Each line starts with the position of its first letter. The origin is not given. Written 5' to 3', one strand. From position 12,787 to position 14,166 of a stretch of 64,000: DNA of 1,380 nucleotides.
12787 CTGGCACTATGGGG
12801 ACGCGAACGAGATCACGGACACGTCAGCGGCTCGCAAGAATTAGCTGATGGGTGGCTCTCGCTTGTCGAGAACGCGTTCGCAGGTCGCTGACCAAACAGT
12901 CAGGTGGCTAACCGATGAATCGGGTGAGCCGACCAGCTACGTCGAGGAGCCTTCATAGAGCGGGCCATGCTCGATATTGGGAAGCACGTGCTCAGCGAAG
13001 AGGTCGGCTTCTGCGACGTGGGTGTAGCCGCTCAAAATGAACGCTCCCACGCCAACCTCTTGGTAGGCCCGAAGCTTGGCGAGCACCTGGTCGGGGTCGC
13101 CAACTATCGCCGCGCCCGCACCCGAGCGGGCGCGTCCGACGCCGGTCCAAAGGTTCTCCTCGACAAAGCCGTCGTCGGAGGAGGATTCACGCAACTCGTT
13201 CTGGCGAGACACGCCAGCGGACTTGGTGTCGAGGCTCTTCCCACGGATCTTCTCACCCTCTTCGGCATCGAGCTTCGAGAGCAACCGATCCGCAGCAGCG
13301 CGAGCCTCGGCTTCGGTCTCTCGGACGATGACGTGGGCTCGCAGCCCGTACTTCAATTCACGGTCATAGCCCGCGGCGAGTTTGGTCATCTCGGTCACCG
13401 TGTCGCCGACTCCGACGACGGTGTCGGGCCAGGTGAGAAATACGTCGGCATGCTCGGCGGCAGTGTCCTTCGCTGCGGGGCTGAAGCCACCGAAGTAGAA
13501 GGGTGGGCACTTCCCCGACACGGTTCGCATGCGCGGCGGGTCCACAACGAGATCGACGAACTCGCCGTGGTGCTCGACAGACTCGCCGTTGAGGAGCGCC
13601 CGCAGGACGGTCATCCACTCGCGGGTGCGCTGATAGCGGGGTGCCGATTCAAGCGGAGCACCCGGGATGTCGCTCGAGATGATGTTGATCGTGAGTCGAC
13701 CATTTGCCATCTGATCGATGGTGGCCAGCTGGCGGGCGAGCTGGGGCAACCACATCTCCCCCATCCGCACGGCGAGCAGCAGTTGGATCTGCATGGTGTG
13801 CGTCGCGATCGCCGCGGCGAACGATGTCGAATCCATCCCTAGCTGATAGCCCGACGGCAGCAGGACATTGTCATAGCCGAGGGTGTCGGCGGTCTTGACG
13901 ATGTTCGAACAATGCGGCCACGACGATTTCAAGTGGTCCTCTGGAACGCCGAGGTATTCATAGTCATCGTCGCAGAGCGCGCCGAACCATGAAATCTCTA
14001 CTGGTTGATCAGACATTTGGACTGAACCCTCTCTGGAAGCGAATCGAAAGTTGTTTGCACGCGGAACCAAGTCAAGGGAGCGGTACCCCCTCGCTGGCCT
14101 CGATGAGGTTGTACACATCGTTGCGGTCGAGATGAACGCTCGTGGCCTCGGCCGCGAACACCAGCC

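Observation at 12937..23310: Candidate actinobacterial sulfosugar-desulfonation regulon (AKR + SsuD-type monooxygenase + Gfo/Idh/MocA + sugar ABC importer + LacI)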

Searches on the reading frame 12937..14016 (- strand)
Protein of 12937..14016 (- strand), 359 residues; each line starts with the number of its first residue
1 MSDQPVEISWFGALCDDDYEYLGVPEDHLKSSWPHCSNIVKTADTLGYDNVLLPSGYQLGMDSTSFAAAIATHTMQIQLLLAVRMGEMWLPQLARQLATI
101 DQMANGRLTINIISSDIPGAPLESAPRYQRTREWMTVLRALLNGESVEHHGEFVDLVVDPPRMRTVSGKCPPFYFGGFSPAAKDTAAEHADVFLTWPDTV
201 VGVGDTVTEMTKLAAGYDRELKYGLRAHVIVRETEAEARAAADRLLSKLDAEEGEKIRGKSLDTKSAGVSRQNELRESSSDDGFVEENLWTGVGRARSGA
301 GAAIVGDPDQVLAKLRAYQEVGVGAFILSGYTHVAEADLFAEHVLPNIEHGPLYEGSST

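Call 3: search_protein_families(library=pfam, proteins=[window:12937-14016:-])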
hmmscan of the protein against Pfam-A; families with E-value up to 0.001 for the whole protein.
window:12937-14016:- (359 aa): 1 family
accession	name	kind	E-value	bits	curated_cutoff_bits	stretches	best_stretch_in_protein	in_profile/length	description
PF00296.26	Bac_luciferase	-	9.6e-51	173.4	27.9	1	32-323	21-312/314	Luciferase-like monooxygenase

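Call 4: search_protein_families(library=ncbifam, proteins=[window:12937-14016:-])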
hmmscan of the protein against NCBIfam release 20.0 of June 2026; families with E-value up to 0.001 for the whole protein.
window:12937-14016:- (359 aa): 19 families
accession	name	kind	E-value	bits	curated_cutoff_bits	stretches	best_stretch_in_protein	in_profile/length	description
TIGR03565.1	alk_sulf_monoox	equivalog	1.7e-79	267.4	518.2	1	8-348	2-346/346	FMNH2-dependent alkanesulfonate monooxygenase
NF001939.1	PRK00719.1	subfamily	2e-76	257.2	510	1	10-350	4-348/373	alkanesulfonate monooxygenase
TIGR04021.1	LLM_DMSO2_sfnG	equivalog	9.1e-38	130.5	382.95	1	58-349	58-346/350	dimethylsulfone monooxygenase SfnG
TIGR03860.1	FMN_nitrolo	subfamily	1.1e-17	64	279.7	2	58-143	68-161/422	NtaA/DmoA family FMN-dependent monooxygenase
TIGR03619.1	F420_Rv2161c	subfamily_domain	1.3e-16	61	166.9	1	66-222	49-210/247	TIGR03619 family F420-dependent LLM class oxidoreductase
TIGR03564.1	F420_MSMEG_4879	subfamily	1.2e-14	54.6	234.25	1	40-247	5-216/265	TIGR03564 family F420-dependent LLM class oxidoreductase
TIGR04024.1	F420_NP1902A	hypoth_equivalog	1.3e-11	43.9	345.4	1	37-245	18-227/330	TIGR04024 family LLM class F420-dependent oxidoreductase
TIGR03841.1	F420_Rv3093c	subfamily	1.7e-11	44.1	213.65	1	38-246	14-222/298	LLM class F420-dependent oxidoreductase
TIGR03555.1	F420_mer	equivalog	1.1e-10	41.5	348.7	1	37-326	15-302/325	5,10-methylenetetrahydromethanopterin reductase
NF002619.0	PRK02271.1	equivalog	6.5e-10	38.8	276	1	36-328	16-305/329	5,10-methylenetetrahydromethanopterin reductase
TIGR03612.1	RutA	equivalog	9.4e-09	35.2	498.3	1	61-295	65-307/355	pyrimidine utilization protein A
TIGR03885.1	flavin_revert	hypoth_equivalog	1e-08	34.8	398.7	1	66-242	53-228/315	TIGR03885 family FMN-dependent LLM class oxidoreductase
TIGR03621.1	F420_MSMEG_2516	subfamily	1.1e-08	34.6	213.15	1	37-193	17-173/295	TIGR03621 family F420-dependent LLM class oxidoreductase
TIGR03559.1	F420_Rv3520c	subfamily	9.4e-08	31.5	335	1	37-162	16-145/325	LLM class F420-dependent oxidoreductase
TIGR03560.1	F420_Rv1855c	subfamily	1e-07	32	231.4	1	31-210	10-208/227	TIGR03560 family F420-dependent LLM class oxidoreductase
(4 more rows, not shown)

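Call 5: search_solved_structures(query=window:12937-14016:-, max_evalue=0.00001, show_alignments=2)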
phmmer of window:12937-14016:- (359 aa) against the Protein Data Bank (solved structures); distinct sequences matched with E-value up to 0.00001: 9.
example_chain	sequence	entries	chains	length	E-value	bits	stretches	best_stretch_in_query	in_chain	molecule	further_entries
7olf_A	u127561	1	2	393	3.5e-103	348.5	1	6-349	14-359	Methanesulfonate sulfonatase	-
7oh2_A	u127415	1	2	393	7.3e-103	347.5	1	6-349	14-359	Alkanesulfonate monooxygenase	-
7jv3_A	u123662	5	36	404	1.6e-63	218.1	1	7-348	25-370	Alkanesulfonate monooxygenase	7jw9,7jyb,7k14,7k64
1nqk_A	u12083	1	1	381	2.6e-57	197.7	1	9-347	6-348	Alkanesulfonate monooxygenase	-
1m41_A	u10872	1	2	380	2.9e-57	197.5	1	9-347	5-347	FMNH2-dependent alkanesulfonate monooxygenase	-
8t0u_A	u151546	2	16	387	1.1e-27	100.3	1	55-348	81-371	FMNH(2)-dependent dimethylsulfone monooxygenase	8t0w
3rao_A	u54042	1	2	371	2.6e-21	79.3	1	60-349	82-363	Putative Luciferase-like Monooxygenase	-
8vw6_A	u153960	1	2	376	5.5e-20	74.9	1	26-348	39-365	Alkanesulfonate monooxygenase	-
7e36_B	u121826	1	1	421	2.3e-08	36.7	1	92-242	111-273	FMN-dependent oxidoreductase (Nitrilotriacetate monooxygenase family)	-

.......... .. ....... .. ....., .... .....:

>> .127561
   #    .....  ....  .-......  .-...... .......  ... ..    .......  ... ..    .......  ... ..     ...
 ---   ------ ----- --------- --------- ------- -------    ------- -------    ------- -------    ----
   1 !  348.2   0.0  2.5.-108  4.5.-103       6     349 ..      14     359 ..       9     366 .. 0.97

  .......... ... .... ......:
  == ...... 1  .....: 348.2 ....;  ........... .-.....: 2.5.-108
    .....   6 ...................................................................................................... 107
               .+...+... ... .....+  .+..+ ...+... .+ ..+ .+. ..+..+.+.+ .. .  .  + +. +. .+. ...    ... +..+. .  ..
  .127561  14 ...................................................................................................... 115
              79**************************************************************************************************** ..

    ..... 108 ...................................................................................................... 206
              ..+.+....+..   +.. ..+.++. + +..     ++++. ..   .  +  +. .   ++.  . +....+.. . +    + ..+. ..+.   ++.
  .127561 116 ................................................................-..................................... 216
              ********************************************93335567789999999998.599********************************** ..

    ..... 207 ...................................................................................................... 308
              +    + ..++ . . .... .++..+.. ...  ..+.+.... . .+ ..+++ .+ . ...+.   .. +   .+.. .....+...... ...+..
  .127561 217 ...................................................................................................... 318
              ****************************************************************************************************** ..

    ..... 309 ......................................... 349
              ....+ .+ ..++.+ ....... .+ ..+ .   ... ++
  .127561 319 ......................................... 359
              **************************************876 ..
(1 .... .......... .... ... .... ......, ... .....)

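Call 8: find_encoding_contigs(protein=window:12937-14016:-, flank=10000, max_places=6)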
Protein window:12937-14016:- (359 aa): 3 contigs read that carry it; 3 places shown.
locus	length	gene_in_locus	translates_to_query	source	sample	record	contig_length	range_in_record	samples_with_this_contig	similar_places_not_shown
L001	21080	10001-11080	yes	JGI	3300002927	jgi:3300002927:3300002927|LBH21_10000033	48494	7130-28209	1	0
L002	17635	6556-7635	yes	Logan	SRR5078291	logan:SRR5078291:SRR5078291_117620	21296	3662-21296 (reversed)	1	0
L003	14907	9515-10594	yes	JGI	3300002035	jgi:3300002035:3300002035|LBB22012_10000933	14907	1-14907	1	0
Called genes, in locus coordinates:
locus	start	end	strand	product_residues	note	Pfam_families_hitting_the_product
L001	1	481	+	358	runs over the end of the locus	PF00155:Aminotran_1_2, PF01053:Cys_Met_Meta_PP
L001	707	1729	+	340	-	PF00356:LacI, PF00532:Peripla_BP_1, PF13407:Peripla_BP_4, PF13377:Peripla_BP_3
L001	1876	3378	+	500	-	-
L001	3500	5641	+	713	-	PF00528:BPD_transp_1 (weak)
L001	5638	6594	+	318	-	PF00528:BPD_transp_1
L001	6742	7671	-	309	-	PF01797:Y1_Tnp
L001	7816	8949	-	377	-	PF01408:GFO_IDH_MocA, PF02894:GFO_IDH_MocA_C, PF22725:GFO_IDH_MocA_C3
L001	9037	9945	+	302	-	PF00248:Aldo_ket_red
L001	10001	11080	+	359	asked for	PF00296:Bac_luciferase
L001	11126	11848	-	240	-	PF11716:MDMPI_N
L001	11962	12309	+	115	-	-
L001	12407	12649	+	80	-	-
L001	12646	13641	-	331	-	PF00296:Bac_luciferase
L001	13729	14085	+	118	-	PF12680:SnoaL_2 (weak)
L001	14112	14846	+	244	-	PF00881:Nitroreductase, PF28600:Nitroreductase_C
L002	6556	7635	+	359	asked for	PF00296:Bac_luciferase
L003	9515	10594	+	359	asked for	PF00296:Bac_luciferase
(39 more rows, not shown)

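Call 10: find_homologous_proteins(query=window:12937-14016:-, max_evalue=1e-40)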
Query window:12937-14016:- (359 aa): 7998 proteins with E <= 1e-40 among 8000 candidates; the best 120 are listed.
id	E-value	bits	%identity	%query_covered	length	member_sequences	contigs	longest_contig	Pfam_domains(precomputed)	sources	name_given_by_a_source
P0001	7.4e-240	813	100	100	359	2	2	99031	PF00296.27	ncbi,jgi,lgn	-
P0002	9.3e-228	773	95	100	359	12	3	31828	PF00296.27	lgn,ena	-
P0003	4.0e-226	768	94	100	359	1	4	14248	PF00296.27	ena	-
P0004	5.9e-226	767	94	100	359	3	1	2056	PF00296.27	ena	-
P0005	3.5e-224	761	94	100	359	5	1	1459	PF00296.27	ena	-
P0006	4.6e-222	754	93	100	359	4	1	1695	PF00296.27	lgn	-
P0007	5.7e-211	718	89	100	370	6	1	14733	PF00296.27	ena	-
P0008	1.9e-210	716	89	99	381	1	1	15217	PF00296.27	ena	-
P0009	2.0e-210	716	89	99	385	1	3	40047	PF00296.27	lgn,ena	-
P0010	4.5e-210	715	89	99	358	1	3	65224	PF00296.27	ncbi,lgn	-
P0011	1.1e-209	714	88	100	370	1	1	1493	PF00296.27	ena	-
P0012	1.1e-209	714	90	98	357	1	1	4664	PF00296.27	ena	-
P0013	3.1e-209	712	90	98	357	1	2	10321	PF00296.27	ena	-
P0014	1.9e-208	710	88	99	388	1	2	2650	PF00296.27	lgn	-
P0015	2.2e-208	709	89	99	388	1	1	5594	PF00296.27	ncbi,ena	-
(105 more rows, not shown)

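Call 27: find_related_loci(query=window:12937-14016:-, collection=genome_contigs, flank=10000)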
Query window:12937-14016:- (359 aa) in genome_contigs; peptide patterns used: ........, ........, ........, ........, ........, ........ (x = any residue, [..] = any of these).
598 stretches matched a pattern (row limit reached: there are more); 210 encode a relative of the query (tblastn E <= 1e-3); the best 80 are kept; 80 distinct loci.
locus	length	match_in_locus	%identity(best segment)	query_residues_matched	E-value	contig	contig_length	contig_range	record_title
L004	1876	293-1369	94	1-359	0e+0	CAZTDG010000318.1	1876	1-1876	MAG TPA_asm: uncultured Acidimicrobiales bacterium isolate SRP114822_co1_81 genome assembly, contig: NODE_25490_length_1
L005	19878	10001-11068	87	3-359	0e+0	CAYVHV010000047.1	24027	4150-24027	MAG TPA_asm: uncultured Acidimicrobiales bacterium isolate SRP114822_co2_99 genome assembly, contig: NODE_1763_length_24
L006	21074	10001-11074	86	2-359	0e+0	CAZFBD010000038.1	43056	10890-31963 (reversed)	MAG TPA_asm: uncultured Acidimicrobiales bacterium isolate SRP268394_co1_170 genome assembly, contig: NODE_1415_length_4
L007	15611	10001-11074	89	2-359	0e+0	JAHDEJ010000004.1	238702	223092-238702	MAG: Acidimicrobiales bacterium isolate MAG-179 RZ_103, whole genome shotgun sequence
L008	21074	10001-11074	85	2-359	0e+0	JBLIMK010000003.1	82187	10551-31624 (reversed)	MAG: Verrucomicrobiales bacterium isolate 3300053785_91 Ga0535658_0000262, whole genome shotgun sequence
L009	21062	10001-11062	90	6-359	0e+0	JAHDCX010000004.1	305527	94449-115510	MAG: Acidimicrobiales bacterium isolate MAG-144 RZ_54, whole genome shotgun sequence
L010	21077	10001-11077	86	4-359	0e+0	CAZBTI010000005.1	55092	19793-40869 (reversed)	MAG TPA_asm: uncultured Acidimicrobiales bacterium isolate SRP114822_co1_51 genome assembly, contig: NODE_65_length_5509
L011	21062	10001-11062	85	6-359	0e+0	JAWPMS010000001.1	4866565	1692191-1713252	MAG: Acidimicrobiia bacterium isolate Padam5 contig_1818, whole genome shotgun sequence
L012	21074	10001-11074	87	2-359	0e+0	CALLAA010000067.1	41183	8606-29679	MAG: uncultured Acidimicrobiales bacterium isolate L1_Bin_MAXBIN__035_sub_1 genome assembly, contig: c_000001200185, who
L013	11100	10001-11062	82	6-359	0e+0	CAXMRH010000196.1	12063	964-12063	MAG: uncultured Chthoniobacterales bacterium isolate 07C-BC-St07_bin.4.orig genome assembly, contig: k141_2109371, whole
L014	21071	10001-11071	86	3-359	0e+0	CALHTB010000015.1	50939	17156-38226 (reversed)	MAG: uncultured Acidimicrobiales bacterium isolate R2_Bin_MAXBIN__008_sub_1 genome assembly, contig: c_000000094761, who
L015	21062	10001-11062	78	6-359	0e+0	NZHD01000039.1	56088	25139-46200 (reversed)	MAG: Deltaproteobacteria bacterium isolate MED660 MHASMcontig_669849, whole genome shotgun sequence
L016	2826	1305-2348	78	7-353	0e+0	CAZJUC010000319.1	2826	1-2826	MAG TPA_asm: uncultured Ilumatobacteraceae bacterium isolate binchicken_co13_440 genome assembly, contig: NODE_66846_len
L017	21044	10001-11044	80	7-353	2e-180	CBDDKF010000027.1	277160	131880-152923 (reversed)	MAG: Ilumatobacteraceae bacterium isolate ee343e59-867e-4763-8468-b2690ad66cb9 genome assembly, contig: contig_27, whole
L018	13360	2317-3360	80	7-353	7e-179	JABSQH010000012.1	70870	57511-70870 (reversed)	MAG: Ilumatobacteraceae bacterium isolate DT_55 DT-Ilumatobacteraceae-1_scaffold_12, whole genome shotgun sequence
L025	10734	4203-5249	74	5-353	1e-175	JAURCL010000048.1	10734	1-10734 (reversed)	MAG: Acidimicrobiales bacterium isolate SFB_27D_50_11 NODE_48_length_10734_cov_4.922774, whole genome shotgun sequence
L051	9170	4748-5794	74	5-353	5e-168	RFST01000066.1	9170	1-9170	MAG: Actinomycetota bacterium isolate WB4_4_347 contig_100_65, whole genome shotgun sequence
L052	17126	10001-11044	78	7-353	5e-168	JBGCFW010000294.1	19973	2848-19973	MAG: Ilumatobacter sp. isolate SGMAG-118 contig294, whole genome shotgun sequence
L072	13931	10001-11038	77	7-351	1e-164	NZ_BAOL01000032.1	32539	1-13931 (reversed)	Ilumatobacter nonamiensis YM16-303, whole genome shotgun sequence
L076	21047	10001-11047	75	6-354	6e-164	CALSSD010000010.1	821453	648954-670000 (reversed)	MAG: uncultured Acidimicrobiales bacterium isolate I_MB219_1 genome assembly, contig: contig_15413_I_MB219, whole genome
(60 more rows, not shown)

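Call 42: search_protein_representatives(protein=window:12937-14016:-)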
Query: 359 residues. Proteins with E-value up to 0.001 (for the whole library): 3227; up to 1e-10: 1228; up to 1e-30: 213. The best 150 are listed.
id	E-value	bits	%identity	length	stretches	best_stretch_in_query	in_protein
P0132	3.0e-139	480.4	62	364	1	4-353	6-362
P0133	7.8e-123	426.4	57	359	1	4-348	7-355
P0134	2.0e-102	359.2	59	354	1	25-303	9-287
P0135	5.4e-99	348.0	48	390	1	2-350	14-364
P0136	2.2e-98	346.0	61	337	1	90-348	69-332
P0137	1.5e-96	339.9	66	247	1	110-353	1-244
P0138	1.0e-92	327.4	50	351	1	6-352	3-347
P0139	8.8e-91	321.0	49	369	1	3-348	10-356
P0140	5.7e-89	315.0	59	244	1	2-244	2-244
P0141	3.2e-83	296.1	68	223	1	12-203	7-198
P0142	3.4e-82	292.7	63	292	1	6-203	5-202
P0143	1.0e-76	274.7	69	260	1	3-180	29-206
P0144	1.4e-73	264.4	75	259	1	152-326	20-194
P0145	7.2e-73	262.1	47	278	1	3-276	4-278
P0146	4.4e-72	259.5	59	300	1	2-211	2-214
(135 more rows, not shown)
